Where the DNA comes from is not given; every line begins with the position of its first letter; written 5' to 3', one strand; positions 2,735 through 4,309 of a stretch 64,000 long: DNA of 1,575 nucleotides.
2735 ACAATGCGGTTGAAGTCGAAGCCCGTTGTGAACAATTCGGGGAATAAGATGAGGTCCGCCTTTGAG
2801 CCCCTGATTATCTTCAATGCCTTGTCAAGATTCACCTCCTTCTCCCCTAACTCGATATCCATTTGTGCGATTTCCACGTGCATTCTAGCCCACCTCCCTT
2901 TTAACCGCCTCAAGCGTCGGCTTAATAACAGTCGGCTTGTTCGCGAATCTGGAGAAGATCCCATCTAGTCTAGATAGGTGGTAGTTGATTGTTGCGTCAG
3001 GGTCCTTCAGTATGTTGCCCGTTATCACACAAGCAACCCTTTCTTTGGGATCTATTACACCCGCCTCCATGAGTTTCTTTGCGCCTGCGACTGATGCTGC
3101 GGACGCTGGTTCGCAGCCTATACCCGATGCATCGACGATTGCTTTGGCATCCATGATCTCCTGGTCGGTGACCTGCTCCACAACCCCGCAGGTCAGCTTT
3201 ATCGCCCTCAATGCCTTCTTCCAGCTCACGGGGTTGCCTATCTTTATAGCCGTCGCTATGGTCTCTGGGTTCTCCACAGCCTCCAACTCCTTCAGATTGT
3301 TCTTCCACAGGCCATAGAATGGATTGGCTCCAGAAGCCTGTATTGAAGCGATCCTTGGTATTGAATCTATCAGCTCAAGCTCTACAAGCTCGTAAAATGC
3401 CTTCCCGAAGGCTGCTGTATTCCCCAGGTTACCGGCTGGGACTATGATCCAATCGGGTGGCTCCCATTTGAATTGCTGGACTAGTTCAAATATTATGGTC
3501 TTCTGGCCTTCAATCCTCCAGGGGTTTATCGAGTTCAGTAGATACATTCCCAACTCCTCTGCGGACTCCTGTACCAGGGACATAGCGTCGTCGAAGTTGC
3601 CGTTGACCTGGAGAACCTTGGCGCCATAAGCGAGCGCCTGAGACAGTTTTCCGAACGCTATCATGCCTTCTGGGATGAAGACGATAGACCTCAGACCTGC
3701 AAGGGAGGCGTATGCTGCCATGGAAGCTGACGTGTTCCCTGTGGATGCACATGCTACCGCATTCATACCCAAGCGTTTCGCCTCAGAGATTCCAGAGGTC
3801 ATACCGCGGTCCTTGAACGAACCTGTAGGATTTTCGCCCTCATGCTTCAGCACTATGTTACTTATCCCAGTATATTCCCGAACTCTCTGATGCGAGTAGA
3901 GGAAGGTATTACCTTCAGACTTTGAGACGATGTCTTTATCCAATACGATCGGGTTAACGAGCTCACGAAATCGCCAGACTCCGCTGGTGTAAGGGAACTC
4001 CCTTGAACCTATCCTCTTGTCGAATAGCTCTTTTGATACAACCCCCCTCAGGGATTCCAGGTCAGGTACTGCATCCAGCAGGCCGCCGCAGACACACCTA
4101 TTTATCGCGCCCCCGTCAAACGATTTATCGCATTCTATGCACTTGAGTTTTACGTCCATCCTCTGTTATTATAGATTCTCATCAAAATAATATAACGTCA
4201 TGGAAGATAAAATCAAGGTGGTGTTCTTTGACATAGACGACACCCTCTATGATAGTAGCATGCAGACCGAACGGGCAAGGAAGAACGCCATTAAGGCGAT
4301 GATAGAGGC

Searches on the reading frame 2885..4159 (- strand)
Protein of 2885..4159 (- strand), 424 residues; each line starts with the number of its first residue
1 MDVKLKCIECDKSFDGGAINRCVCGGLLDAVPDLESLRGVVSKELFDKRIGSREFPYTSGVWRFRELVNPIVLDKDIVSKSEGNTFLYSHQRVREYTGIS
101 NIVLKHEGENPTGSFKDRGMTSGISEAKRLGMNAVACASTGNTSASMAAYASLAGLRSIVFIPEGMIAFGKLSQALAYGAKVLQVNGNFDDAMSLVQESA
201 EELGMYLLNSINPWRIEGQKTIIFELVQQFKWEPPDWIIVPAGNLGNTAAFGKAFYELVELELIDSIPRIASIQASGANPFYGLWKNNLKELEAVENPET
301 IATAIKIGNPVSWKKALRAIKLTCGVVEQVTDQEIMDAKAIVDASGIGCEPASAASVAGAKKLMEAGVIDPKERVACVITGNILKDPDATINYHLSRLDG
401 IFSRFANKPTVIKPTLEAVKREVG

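Call 74: search_protein_families(library=pfam, proteins=[window:2885-4159:-], max_evalue=0.00001)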
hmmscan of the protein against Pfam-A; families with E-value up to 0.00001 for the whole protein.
window:2885-4159:- (424 aa): 1 family
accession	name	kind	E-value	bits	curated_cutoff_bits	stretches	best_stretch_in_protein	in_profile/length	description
PF00291.31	PALP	-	4.2e-65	220.4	35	1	79-381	2-295/295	Pyridoxal-phosphate dependent enzyme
